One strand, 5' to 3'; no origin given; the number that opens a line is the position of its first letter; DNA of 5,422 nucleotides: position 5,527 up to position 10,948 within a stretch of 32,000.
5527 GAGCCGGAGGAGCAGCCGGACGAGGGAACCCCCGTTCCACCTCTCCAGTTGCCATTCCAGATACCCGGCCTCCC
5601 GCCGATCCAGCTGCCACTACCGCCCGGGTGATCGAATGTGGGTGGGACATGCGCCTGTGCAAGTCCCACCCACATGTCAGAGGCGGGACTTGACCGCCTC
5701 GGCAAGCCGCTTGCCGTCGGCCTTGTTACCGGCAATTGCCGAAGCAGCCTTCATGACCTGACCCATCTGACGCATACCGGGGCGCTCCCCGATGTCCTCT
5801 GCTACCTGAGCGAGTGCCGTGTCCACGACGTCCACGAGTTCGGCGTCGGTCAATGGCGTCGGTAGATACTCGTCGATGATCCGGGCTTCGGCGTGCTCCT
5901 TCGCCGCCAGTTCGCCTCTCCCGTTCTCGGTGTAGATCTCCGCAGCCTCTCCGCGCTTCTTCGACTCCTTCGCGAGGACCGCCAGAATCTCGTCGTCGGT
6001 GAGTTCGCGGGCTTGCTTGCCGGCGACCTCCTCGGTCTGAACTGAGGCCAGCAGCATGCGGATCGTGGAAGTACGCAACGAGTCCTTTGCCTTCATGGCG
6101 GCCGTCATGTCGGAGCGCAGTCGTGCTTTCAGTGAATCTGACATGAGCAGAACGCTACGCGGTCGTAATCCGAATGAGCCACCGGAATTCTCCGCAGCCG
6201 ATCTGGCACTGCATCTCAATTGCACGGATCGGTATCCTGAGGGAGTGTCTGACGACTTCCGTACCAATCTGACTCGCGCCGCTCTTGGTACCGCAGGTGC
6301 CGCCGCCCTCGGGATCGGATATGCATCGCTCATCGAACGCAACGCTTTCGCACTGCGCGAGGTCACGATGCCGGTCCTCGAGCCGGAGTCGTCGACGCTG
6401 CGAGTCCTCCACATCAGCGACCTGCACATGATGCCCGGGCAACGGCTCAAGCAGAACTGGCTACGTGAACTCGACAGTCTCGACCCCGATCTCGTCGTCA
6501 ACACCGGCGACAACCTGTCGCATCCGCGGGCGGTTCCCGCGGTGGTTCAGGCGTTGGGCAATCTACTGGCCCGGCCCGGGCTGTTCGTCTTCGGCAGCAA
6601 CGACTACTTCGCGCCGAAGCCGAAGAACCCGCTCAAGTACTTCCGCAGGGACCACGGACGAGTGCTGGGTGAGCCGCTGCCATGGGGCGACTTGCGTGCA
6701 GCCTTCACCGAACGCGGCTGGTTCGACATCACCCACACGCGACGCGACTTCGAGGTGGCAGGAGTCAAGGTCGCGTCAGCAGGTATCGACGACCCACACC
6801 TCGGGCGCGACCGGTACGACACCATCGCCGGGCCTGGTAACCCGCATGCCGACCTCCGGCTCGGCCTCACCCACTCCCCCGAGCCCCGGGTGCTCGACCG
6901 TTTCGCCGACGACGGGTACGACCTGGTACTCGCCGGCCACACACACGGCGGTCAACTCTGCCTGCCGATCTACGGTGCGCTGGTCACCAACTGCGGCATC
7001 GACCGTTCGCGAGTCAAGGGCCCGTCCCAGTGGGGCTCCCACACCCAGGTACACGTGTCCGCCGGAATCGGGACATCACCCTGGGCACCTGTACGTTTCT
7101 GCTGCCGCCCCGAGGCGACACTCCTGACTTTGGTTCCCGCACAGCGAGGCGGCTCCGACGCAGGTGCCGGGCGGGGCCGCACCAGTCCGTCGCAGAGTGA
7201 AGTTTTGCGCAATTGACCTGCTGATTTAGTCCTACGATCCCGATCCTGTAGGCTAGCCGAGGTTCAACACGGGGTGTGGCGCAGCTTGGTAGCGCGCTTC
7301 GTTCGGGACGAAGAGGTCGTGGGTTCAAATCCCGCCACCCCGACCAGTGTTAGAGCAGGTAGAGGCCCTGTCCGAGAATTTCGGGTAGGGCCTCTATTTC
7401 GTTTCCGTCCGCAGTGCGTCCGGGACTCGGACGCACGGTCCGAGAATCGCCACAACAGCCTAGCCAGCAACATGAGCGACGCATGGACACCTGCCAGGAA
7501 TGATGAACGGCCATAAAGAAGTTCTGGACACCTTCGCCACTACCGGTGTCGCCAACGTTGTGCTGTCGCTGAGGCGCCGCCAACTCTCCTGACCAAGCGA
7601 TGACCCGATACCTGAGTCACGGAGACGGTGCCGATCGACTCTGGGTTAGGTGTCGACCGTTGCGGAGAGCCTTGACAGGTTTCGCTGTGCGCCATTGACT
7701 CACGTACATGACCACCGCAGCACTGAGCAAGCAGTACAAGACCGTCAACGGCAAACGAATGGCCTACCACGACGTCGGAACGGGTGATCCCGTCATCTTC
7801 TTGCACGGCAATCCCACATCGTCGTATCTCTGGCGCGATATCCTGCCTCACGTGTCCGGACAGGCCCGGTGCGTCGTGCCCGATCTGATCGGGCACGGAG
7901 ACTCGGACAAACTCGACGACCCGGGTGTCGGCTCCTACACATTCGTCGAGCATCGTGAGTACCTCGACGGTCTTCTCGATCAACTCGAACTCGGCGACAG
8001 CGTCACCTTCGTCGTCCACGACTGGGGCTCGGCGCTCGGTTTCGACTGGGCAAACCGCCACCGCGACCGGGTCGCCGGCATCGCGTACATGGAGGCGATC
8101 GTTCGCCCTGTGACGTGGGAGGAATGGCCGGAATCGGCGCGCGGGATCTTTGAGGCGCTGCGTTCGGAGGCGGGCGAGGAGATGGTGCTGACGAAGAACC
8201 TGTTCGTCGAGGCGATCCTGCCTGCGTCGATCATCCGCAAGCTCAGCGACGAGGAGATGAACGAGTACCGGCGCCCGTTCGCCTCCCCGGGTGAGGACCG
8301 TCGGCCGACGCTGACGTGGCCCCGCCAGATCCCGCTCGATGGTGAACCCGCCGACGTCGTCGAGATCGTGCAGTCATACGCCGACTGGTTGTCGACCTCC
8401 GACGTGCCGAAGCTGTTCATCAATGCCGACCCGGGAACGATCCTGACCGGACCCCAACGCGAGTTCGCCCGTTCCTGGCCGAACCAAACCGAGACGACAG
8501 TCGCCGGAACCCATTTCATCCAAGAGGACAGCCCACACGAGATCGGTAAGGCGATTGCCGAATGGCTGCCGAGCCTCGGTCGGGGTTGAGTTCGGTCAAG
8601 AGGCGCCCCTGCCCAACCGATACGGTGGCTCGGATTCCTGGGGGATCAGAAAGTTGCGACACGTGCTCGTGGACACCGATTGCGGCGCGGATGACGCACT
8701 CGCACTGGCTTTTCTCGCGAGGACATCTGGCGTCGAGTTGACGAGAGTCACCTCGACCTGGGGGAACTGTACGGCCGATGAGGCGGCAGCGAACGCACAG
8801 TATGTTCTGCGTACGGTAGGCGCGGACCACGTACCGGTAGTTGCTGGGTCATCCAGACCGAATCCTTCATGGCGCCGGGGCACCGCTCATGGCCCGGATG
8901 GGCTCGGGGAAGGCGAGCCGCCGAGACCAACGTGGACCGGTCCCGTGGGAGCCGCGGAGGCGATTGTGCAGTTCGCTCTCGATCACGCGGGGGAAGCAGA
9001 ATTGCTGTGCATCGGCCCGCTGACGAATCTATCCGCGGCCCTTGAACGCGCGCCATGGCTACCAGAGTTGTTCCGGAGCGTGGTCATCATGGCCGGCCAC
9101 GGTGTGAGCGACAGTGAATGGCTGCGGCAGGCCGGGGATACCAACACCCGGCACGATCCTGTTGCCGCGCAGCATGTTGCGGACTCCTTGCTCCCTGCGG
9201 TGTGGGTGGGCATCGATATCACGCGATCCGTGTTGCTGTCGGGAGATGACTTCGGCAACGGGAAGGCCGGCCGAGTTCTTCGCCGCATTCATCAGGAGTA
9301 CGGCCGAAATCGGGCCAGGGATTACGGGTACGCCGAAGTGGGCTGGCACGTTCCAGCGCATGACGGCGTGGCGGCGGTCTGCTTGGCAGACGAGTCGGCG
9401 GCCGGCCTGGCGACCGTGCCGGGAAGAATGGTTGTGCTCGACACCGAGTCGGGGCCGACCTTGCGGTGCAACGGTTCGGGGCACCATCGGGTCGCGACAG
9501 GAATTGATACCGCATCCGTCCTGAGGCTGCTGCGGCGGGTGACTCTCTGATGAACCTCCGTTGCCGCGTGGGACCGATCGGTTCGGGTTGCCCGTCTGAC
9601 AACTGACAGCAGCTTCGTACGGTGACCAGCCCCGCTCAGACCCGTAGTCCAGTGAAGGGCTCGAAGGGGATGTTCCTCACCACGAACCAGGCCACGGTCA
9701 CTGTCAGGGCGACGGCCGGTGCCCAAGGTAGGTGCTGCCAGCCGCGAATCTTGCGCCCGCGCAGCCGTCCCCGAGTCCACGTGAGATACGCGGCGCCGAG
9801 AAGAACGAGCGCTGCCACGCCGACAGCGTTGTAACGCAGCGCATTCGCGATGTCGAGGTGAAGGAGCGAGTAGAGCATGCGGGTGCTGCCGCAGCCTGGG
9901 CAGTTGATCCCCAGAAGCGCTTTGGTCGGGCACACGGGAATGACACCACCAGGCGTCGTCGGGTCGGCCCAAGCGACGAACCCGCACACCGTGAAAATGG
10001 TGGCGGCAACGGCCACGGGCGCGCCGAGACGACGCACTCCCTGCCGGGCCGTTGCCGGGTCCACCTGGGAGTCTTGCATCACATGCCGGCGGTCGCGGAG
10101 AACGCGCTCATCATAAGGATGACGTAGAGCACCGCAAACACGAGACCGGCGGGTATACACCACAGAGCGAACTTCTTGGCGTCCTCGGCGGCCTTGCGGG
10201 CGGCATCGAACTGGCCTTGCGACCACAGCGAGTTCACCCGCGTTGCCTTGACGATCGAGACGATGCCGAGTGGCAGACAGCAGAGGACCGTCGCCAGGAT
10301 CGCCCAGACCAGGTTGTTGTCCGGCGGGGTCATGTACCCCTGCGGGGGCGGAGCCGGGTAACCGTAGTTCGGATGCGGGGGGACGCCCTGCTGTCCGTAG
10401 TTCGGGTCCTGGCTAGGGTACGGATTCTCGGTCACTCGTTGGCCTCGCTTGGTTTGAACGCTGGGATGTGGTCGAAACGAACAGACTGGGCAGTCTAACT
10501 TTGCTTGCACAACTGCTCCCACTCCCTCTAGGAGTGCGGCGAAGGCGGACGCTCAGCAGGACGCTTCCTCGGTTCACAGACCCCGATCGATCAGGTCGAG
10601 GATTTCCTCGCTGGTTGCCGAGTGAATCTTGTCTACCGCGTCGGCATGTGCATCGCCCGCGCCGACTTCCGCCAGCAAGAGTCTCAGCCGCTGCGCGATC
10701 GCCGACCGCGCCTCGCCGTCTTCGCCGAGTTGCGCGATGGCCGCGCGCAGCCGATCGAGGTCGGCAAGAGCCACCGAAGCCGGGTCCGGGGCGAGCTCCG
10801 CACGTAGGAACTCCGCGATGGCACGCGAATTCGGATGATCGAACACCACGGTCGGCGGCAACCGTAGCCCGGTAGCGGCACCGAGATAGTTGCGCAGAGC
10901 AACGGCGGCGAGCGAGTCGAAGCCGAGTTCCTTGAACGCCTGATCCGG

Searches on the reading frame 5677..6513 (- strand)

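Call 10: search_protein_families(library=pfam, proteins=[window:5677-6513:-], max_evalue=0.001)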
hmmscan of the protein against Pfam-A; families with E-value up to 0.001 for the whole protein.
window:5677-6513:- (278 aa): 1 family
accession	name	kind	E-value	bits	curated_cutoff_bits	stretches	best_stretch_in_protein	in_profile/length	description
PF09424.15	YqeY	-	8.6e-43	146.3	27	1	129-278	1-143/143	Yqey-like protein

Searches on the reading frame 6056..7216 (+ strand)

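Call 10: search_protein_families(library=pfam, proteins=[window:6056-7216:+], max_evalue=0.001)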
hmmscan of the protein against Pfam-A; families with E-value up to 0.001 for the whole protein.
window:6056-7216:+ (386 aa): 2 families
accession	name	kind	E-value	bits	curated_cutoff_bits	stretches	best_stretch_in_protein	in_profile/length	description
PF00149.33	Metallophos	-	3.5e-12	47.6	21.5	1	115-298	1-190/191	Calcineurin-like phosphoesterase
PF12850.12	Metallophos_2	-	8e-08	32.9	27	1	116-298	2-118/154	Calcineurin-like phosphoesterase superfamily domain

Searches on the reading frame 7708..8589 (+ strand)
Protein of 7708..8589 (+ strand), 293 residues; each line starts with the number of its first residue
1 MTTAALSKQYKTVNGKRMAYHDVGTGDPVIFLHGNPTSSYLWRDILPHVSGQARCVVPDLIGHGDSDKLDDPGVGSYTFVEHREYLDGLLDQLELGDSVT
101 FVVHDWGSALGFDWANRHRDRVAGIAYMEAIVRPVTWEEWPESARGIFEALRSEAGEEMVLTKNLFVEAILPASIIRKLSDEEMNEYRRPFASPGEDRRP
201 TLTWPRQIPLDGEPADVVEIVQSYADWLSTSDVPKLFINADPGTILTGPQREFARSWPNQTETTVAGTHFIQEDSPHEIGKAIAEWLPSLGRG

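Call 10: search_protein_families(library=pfam, proteins=[window:7708-8589:+], max_evalue=0.001)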
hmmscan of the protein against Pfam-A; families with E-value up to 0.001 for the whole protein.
window:7708-8589:+ (293 aa): 2 families
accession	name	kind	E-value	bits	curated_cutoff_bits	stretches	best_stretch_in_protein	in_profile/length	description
PF00561.26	Abhydrolase_1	-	2.1e-25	90.3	25.8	1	28-276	2-245/245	alpha/beta hydrolase fold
PF12697.13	Abhydrolase_6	-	6.4e-16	60.1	26.3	1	29-279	1-214/217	Alpha/beta hydrolase family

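Call 42: find_encoding_contigs(protein=window:7708-8589:+, flank=10000, max_places=10)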
Protein window:7708-8589:+ (293 aa): 1 contig read that carries it; 1 place shown.
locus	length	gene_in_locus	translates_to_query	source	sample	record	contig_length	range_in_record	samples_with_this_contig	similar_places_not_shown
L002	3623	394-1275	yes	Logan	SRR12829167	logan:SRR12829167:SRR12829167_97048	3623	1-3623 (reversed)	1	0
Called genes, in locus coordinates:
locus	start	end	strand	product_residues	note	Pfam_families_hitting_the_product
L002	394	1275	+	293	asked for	PF00561:Abhydrolase_1, PF12697:Abhydrolase_6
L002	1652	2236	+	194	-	PF01156:IU_nuc_hydro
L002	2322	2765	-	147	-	PF10825:DUF2752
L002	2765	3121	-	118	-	PF04505:CD225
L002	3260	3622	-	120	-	?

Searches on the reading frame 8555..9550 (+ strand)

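Call 10: search_protein_families(library=pfam, proteins=[window:8555-9550:+], max_evalue=0.001)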
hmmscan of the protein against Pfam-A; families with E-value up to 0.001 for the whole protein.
window:8555-9550:+ (331 aa): 1 family
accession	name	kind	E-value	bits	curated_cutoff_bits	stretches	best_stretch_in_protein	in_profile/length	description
PF01156.24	IU_nuc_hydro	-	4.3e-47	161.6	34.2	1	37-320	1-293/297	Inosine-uridine preferring nucleoside hydrolase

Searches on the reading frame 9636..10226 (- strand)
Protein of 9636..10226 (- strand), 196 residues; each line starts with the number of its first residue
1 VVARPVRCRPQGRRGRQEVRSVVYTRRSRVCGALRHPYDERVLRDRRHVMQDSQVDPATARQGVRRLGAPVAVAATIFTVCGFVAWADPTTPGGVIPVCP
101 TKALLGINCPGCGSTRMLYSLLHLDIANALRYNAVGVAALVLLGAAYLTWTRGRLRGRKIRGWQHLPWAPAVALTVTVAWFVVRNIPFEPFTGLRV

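Call 10: search_protein_families(library=pfam, proteins=[window:9636-10226:-], max_evalue=0.001)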
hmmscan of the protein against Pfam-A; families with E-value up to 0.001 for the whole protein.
window:9636-10226:- (196 aa): 1 family
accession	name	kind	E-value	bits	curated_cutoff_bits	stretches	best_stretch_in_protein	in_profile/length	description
PF10825.13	DUF2752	-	3.5e-18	65.8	27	1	99-145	1-47/49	Protein of unknown function (DUF2752)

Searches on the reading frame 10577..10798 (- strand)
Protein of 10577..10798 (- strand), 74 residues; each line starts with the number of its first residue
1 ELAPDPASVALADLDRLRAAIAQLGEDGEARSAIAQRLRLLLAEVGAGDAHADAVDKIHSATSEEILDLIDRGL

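Call 72: search_solved_structures(query=window:10577-10798:-, max_evalue=10, show_alignments=2)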
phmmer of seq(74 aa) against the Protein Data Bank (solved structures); distinct sequences matched with E-value up to 10: 3.
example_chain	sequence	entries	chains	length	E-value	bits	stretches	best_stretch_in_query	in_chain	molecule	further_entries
3jqh_A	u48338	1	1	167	0.0018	22.2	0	12-46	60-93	C-type lectin domain family 4 member M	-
7s6b_E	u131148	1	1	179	0.029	18.4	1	3-73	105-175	Polyketide synthase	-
7s6c_A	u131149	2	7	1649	0.53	14.4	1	3-73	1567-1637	6-deoxyerythronolide-B synthase EryA2, modules 3 and 4, Lsd14 Polyketide synthase fusion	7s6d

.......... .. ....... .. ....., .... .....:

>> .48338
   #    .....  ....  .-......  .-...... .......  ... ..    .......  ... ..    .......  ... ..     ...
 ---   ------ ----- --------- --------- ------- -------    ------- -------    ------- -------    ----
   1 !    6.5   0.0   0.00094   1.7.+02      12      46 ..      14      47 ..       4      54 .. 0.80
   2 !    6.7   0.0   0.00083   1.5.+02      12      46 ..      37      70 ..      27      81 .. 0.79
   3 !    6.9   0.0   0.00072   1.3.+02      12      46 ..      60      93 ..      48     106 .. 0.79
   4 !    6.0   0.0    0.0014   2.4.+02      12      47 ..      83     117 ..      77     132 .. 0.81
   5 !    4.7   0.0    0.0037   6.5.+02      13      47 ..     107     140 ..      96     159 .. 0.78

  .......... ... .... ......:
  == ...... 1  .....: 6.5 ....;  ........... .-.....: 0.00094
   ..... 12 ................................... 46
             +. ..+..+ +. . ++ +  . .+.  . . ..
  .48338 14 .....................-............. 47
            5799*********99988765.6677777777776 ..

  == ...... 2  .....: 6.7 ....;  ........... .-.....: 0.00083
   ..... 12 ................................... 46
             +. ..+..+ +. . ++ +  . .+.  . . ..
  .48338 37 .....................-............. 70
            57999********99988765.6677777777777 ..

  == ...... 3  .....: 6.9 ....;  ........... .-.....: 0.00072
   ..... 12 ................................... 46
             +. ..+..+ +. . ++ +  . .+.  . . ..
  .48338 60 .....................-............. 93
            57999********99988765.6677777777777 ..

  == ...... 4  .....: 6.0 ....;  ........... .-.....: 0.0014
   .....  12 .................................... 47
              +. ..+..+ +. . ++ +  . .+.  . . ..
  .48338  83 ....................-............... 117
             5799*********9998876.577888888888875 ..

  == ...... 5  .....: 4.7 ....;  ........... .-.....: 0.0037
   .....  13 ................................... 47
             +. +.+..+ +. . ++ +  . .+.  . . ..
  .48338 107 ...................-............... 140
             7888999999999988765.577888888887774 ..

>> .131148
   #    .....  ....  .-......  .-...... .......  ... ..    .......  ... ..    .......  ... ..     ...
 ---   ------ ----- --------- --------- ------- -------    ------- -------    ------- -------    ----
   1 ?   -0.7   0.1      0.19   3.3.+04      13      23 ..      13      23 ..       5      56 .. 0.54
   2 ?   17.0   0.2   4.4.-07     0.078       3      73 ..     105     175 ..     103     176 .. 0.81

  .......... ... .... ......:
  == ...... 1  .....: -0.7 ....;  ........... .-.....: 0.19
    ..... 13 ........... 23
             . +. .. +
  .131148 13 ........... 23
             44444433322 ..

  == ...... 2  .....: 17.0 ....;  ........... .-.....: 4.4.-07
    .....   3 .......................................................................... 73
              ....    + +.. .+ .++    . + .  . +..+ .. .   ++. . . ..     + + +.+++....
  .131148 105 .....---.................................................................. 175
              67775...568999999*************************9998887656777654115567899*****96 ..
